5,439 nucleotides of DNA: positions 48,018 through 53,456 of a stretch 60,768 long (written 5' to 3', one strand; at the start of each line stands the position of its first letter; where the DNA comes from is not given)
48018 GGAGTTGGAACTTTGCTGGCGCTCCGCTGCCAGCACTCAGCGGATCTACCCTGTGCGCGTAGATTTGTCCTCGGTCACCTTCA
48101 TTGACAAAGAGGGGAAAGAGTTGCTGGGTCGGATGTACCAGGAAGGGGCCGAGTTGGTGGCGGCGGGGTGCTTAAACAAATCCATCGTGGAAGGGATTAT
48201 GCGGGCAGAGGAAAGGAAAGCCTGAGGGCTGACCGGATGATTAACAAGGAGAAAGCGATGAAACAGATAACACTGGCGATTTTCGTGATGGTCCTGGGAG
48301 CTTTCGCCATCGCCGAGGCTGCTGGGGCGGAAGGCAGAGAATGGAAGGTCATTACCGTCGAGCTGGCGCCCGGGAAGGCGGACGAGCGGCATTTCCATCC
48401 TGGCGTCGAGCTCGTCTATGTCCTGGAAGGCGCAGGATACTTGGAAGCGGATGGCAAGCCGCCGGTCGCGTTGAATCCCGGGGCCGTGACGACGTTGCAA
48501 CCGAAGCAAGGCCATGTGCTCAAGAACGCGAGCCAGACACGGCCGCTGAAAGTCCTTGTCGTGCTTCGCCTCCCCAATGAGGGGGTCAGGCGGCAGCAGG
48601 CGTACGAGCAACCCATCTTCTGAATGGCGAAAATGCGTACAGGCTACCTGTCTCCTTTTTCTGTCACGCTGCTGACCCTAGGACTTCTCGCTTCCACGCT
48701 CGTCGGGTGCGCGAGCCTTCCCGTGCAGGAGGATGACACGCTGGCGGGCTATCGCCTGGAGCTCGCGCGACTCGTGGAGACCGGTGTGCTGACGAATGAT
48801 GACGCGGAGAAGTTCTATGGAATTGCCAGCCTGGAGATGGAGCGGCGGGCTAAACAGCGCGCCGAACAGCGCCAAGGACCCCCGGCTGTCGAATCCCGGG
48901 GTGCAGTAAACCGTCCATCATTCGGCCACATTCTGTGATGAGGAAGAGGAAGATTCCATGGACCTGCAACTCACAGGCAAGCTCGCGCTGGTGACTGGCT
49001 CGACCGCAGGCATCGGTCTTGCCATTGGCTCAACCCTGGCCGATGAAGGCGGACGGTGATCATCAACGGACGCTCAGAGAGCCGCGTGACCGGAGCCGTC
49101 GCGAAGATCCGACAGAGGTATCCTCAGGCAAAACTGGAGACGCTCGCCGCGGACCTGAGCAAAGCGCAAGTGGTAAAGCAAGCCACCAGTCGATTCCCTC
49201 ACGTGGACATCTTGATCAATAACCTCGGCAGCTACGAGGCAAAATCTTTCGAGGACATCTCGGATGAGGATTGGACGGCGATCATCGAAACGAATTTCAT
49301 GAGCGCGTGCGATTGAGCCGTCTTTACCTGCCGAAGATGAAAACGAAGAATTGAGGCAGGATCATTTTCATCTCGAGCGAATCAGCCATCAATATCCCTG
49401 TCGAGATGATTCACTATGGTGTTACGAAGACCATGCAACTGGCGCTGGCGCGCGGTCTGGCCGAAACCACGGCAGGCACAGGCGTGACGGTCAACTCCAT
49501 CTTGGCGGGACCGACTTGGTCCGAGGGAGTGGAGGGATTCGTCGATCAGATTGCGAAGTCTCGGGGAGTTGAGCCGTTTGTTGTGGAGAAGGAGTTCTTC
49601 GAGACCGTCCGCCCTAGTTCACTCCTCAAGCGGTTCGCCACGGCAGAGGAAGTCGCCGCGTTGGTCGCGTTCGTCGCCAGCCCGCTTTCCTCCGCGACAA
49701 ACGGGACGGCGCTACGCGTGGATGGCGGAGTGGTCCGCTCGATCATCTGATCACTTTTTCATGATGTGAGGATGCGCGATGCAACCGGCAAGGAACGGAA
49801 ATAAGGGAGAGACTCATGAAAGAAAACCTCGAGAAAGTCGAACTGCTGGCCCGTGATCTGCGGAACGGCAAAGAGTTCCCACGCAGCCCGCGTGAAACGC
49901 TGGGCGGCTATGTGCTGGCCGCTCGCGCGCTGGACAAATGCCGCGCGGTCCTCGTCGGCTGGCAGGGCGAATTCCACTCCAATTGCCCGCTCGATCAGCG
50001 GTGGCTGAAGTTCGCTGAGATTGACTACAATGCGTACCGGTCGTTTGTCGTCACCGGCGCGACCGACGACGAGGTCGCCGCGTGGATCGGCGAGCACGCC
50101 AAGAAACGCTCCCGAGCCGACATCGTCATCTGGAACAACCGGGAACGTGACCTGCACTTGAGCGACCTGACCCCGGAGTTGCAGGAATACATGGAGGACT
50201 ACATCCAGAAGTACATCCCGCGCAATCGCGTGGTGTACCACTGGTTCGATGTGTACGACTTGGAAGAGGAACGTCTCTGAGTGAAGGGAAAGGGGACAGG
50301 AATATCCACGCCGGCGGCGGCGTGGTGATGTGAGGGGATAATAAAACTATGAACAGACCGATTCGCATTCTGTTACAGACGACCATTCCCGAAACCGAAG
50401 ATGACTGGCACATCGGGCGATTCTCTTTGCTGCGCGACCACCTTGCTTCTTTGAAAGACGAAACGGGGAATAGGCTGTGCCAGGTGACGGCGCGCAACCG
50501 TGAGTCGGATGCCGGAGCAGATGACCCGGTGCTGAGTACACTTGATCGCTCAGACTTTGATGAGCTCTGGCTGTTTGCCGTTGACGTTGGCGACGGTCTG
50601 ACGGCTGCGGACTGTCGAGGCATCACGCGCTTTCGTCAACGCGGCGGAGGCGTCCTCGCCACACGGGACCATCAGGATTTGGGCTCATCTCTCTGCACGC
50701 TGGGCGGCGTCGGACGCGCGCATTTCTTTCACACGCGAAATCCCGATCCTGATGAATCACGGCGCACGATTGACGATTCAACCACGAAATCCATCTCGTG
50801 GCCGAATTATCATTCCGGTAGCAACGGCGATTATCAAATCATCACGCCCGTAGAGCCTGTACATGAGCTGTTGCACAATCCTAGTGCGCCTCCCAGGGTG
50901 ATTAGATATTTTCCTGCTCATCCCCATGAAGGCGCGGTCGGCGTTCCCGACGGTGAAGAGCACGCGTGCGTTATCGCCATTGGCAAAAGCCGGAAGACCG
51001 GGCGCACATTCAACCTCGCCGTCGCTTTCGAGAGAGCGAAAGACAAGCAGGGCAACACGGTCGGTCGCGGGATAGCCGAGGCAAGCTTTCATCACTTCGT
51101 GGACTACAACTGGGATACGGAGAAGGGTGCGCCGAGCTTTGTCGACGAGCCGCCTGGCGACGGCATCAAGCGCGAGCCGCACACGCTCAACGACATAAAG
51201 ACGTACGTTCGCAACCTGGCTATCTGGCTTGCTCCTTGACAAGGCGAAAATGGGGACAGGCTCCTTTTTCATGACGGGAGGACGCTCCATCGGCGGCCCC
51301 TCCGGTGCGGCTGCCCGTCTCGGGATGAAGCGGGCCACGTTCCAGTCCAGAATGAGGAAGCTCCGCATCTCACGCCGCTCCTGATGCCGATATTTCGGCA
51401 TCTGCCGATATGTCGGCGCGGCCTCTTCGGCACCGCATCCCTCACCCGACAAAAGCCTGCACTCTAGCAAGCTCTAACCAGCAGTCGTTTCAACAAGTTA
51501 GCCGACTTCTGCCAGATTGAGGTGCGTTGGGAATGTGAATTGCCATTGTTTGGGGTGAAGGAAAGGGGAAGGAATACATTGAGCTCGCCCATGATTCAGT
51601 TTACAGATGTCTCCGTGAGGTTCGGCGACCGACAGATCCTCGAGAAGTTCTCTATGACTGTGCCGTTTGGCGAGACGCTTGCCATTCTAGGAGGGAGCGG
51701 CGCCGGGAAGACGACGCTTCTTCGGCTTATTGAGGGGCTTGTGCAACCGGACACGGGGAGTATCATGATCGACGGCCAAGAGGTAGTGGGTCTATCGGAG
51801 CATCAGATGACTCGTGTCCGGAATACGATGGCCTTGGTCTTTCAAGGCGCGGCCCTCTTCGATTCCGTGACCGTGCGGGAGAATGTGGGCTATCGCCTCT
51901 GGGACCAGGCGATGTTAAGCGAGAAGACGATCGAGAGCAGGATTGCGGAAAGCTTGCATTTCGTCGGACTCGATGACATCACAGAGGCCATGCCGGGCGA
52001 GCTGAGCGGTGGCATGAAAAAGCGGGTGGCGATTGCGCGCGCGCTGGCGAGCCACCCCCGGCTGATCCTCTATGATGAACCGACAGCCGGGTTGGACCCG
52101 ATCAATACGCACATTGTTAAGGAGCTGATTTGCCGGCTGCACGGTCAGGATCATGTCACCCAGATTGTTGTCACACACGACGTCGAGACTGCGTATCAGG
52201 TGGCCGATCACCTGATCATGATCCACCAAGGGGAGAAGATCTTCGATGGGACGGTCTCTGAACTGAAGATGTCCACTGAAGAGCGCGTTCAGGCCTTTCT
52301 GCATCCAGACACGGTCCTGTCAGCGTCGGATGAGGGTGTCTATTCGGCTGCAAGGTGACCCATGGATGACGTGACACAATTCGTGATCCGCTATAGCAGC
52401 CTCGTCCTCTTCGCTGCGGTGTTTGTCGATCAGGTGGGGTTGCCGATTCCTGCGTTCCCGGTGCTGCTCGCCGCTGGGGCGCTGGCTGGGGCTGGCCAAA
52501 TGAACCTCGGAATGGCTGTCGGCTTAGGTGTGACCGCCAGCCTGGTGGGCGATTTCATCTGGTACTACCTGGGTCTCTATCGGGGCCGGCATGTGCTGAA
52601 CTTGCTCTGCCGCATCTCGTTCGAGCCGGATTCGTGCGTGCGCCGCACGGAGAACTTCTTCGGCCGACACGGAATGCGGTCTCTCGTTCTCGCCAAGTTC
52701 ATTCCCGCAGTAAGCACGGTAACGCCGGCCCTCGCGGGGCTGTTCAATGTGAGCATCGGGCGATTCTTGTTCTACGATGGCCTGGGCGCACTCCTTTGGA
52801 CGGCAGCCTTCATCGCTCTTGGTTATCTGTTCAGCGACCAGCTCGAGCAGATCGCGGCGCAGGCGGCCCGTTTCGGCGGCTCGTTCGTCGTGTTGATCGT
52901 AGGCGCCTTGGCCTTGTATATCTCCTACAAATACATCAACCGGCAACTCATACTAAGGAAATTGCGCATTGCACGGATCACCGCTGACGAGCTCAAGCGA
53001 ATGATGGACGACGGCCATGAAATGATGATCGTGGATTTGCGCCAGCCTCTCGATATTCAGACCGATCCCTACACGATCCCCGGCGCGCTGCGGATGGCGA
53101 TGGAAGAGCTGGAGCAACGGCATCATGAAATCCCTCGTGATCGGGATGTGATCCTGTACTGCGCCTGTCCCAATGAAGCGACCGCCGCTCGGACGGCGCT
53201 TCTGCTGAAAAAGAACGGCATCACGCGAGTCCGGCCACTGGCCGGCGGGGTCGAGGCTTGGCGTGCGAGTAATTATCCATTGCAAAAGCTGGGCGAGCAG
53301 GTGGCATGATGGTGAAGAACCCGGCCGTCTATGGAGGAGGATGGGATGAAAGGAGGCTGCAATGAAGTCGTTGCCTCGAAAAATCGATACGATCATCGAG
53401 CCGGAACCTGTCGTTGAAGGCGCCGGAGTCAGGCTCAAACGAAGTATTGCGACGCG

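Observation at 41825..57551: Candidate sigma54-driven general stress regulon: GAF-GAF activator plus a repeated enhancer-IHF-promoter module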

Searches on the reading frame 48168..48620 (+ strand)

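Call 8: search_protein_families(library=pfam, proteins=[window:48168-48620:+], max_evalue=0.01)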
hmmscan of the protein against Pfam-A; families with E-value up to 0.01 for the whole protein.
window:48168-48620:+ (151 aa): 6 families
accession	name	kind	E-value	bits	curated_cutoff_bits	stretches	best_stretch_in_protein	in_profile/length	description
PF07883.17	Cupin_2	-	4.3e-14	52.4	27.2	1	63-132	2-69/70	Cupin domain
PF12852.13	Cupin_6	-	6.1e-06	26.6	26.7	1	75-136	29-92/183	Cupin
PF02311.25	AraC_binding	-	6.1e-06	26.4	21.1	1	73-122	17-65/135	AraC-like ligand binding domain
PF12973.13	Cupin_7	-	0.0018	18.5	27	1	61-94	35-68/105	ChrR Cupin-like domain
PF06339.18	Ectoine_synth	-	0.008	16.9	27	0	65-132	41-106/127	Ectoine synthase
PF05899.18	Cupin_3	-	0.0097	16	23.5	0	62-113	10-59/74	EutQ-like cupin domain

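Call 34: search_protein_families(library=ncbifam, proteins=[window:48168-48620:+], max_evalue=0.001)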
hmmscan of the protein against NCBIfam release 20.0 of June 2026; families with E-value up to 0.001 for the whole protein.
window:48168-48620:+ (151 aa): 2 families
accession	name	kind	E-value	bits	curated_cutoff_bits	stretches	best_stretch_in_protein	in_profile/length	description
NF049940.1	MandnitrLy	equivalog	4.2e-06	26.6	140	1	55-128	31-103/130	(R)-mandelonitrile lyase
NF051881.1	StressantisigmaChrR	equivalog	0.00016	21.4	300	1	49-91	111-153/209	cadmium/peroxide/UV radiation responsive anti-sigma factor ChrR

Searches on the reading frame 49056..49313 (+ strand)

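Call 8: search_protein_families(library=pfam, proteins=[window:49056-49313:+], max_evalue=0.01)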
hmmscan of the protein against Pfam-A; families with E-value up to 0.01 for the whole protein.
window:49056-49313:+ (86 aa): 2 families
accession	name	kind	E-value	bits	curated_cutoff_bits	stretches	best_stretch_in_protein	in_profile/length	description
PF00106.31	adh_short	-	2e-11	44.2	26.6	1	2-84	28-112/195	short chain dehydrogenase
PF13561.12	adh_short_C2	-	1.9e-07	31.3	27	1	10-84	32-108/236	Enoyl-(Acyl carrier protein) reductase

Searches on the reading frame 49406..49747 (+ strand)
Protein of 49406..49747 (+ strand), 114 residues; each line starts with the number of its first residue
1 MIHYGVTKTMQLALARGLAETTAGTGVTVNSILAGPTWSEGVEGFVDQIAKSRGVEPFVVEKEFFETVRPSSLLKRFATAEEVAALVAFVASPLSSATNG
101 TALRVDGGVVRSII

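Call 8: search_protein_families(library=pfam, proteins=[window:49406-49747:+], max_evalue=0.01)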
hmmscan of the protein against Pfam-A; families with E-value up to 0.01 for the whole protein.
window:49406-49747:+ (114 aa): 1 family
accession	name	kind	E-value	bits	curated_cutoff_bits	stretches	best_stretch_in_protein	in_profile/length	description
PF13561.12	adh_short_C2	-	7.3e-16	58.9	27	1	3-109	142-235/236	Enoyl-(Acyl carrier protein) reductase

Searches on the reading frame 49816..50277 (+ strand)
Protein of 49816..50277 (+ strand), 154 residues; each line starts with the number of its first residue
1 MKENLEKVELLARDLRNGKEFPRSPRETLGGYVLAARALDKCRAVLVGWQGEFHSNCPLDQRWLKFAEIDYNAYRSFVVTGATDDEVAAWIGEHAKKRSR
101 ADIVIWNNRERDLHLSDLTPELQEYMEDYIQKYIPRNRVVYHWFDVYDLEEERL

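Call 8: search_protein_families(library=pfam, proteins=[window:49816-50277:+], max_evalue=0.01)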
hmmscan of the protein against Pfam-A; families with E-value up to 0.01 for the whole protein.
window:49816-50277:+ (154 aa): 1 family
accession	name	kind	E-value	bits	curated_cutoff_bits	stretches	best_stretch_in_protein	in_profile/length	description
PF16798.10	DUF5069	-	6.8e-40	136.8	27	1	19-153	1-133/133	Domain of unknown function (DUF5069)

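Call 34: search_protein_families(library=ncbifam, proteins=[window:49816-50277:+], max_evalue=0.001)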
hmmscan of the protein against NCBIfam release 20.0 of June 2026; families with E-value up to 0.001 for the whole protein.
window:49816-50277:+ (154 aa): 0 families

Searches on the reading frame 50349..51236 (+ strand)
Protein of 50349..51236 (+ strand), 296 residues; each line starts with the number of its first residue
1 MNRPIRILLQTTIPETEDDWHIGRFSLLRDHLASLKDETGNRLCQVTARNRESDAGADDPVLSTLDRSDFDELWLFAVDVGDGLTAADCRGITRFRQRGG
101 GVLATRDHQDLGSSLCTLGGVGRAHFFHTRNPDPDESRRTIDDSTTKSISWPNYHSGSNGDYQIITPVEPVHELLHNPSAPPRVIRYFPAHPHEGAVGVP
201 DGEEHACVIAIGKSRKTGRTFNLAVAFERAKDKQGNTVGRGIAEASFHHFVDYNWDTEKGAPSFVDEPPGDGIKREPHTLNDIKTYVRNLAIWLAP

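Call 7: search_protein_families(library=pfam, proteins=[window:50349-51236:+], max_evalue=0.01)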
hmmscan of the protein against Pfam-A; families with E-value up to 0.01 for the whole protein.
window:50349-51236:+ (296 aa): 0 families

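Call 34: search_protein_families(library=ncbifam, proteins=[window:50349-51236:+], max_evalue=0.001)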
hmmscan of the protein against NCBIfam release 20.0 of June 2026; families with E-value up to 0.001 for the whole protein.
window:50349-51236:+ (296 aa): 0 families

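Call 74: search_solved_structures(query=window:50349-51236:+, max_evalue=1)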
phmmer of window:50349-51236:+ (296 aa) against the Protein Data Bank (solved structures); distinct sequences matched with E-value up to 1: 0.

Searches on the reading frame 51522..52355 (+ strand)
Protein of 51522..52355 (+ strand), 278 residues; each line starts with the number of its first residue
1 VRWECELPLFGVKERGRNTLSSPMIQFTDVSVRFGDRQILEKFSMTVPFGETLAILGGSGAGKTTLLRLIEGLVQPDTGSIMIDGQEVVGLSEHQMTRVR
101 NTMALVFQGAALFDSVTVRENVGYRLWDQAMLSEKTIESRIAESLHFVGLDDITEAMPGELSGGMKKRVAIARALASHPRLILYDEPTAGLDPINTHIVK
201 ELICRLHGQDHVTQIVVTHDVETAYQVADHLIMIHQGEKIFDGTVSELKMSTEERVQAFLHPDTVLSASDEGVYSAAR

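Call 9: search_protein_families(library=pfam, proteins=[window:51522-52355:+], max_evalue=0.01)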
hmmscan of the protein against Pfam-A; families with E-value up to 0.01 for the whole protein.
window:51522-52355:+ (278 aa): 4 families
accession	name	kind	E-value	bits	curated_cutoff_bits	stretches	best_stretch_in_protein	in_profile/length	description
PF00005.33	ABC_tran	-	1e-35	123.7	25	1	40-189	1-137/137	ABC transporter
PF13304.12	AAA_21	-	1.7e-06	28.8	27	1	129-221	206-300/304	AAA domain, putative AbiEii toxin, Type IV TA system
PF02463.25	SMC_N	-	9.4e-05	22.4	40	1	135-236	135-213/220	RecF/RecN/SMC N terminal domain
PF09818.15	ABC_ATPase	-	0.001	18.6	23.2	0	45-100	75-125/283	P-loop domain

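Call 79: search_protein_families(library=ncbifam, proteins=[window:51591-52355:+], max_evalue=0.00001)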
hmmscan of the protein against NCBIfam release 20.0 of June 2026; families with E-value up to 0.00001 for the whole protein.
window:51591-52355:+ (255 aa): 187 families (the best 25 are shown)
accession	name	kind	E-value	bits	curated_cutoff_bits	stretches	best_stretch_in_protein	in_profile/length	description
NF008809.0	PRK11831.1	equivalog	7.2e-61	205.8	441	1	2-238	9-245/270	phospholipid ABC transporter ATP-binding protein MlaF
TIGR03258.1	PhnT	equivalog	5.8e-52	176.9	499.15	1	3-250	10-253/359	2-aminoethylphosphonate ABC transport system ATP-binding subunit PhnT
TIGR03265.1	PhnT2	equivalog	1.7e-51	175.5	457.7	1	2-225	5-222/353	putative 2-aminoethylphosphonate ABC transporter ATP-binding protein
TIGR00968.1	3a0106s01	subfamily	1.7e-51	175.1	342.75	1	2-226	1-219/237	sulfate ABC transporter ATP-binding protein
TIGR02315.1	ABC_phnC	equivalog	7.5e-51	172.9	266.1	1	1-231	1-239/243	phosphonate ABC transporter ATP-binding protein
NF006987.0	PRK09452.1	equivalog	3.4e-50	170.8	482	1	1-224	17-234/378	spermidine/putrescine ABC transporter ATP-binding protein PotA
TIGR04521.1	ECF_ATPase_2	equivalog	3.6e-50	170.6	330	1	14-236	18-243/279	energy-coupling factor transporter ATPase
NF007027.0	PRK09493.1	equivalog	3.7e-50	170.5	379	1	1-238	1-237/240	glutamine ABC transporter ATP-binding protein GlnQ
TIGR02314.1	ABC_MetN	equivalog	1.3e-49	169.1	499.7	1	12-227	14-230/343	methionine ABC transporter ATP-binding protein MetN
TIGR01186.1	proV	subfamily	3.2e-49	168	326.6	1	15-242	7-235/363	betaine/proline/choline family ABC transporter ATP-binding protein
TIGR02673.1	FtsE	equivalog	5.2e-48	163.5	264.85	1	1-214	1-213/214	cell division ATP-binding protein FtsE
TIGR02982.1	heterocyst_DevA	subfamily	3e-47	161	295.8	1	14-215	18-218/220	ABC exporter ATP-binding subunit, DevA family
TIGR01188.1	drrA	subfamily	5.3e-47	160.6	312.45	1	10-233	2-219/302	daunorubicin resistance ABC transporter, ATP-binding protein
TIGR04520.1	ECF_ATPase_1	equivalog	1.3e-46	159.2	315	1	2-231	1-229/269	energy-coupling factor transporter ATPase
NF008513.0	PRK11432.1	equivalog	1.2e-45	156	496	1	3-235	8-234/351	ferric ABC transporter ATP-binding protein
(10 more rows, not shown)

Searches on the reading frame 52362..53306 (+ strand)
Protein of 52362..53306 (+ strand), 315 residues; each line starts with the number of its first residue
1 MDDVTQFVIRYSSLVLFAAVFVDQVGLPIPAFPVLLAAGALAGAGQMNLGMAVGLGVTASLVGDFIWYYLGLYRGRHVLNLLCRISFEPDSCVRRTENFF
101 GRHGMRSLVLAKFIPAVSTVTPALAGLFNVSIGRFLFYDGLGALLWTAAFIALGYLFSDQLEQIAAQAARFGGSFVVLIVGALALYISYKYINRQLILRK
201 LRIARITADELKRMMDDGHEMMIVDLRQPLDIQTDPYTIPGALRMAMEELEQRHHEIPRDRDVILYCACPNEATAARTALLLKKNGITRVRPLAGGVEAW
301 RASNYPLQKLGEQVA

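Call 9: search_protein_families(library=pfam, proteins=[window:52362-53306:+], max_evalue=0.01)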
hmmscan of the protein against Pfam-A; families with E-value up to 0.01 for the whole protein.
window:52362-53306:+ (315 aa): 2 families
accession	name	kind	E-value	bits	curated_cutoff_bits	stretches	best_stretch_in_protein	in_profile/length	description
PF09335.16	VTT_dom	-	2.3e-17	64.1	33.9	1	29-155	1-122/123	VTT domain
PF00581.25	Rhodanese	-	1.7e-13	51.3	22.2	1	207-302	1-101/102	Rhodanese-like domain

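Call 79: search_protein_families(library=ncbifam, proteins=[window:52362-53306:+], max_evalue=0.00001)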
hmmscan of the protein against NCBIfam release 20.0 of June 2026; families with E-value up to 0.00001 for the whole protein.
window:52362-53306:+ (315 aa): 8 families
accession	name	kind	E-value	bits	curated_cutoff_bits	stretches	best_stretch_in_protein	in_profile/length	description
NF041203.1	rhodanese_LYCAU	equivalog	1.4e-25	89.4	115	1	201-309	18-125/126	rhodanese-related (seleno)protein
NF052604.1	UndecprPTUtpABac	equivalog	2.4e-20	73.4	250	1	29-195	29-195/198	undecaprenyl phosphate transporter UptA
NF008102.0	PRK10847.1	equivalog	5.8e-18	65.5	236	1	15-159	32-180/219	DedA family protein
NF052605.1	UndecprPTUptAStph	equivalog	1e-12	48.4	300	1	4-192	5-196/197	undecaprenyl phosphate transporter UptA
NF006444.0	PRK08762.1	equivalog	2e-11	43.1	449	1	199-309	10-116/387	molybdopterin-synthase adenylyltransferase MoeB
NF005902.0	PRK07878.1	equivalog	1.7e-09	37.1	647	1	204-301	287-382/392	adenylyltransferase/sulfurtransferase MoeZ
NF033833.0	rhodan_ChrE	equivalog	5.3e-07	29.6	120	1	206-307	5-104/108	rhodanese family chromate resistance protein ChrE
NF005646.0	PRK07411.1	equivalog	7.8e-07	28.5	633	1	200-302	278-381/390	molybdopterin-synthase adenylyltransferase MoeB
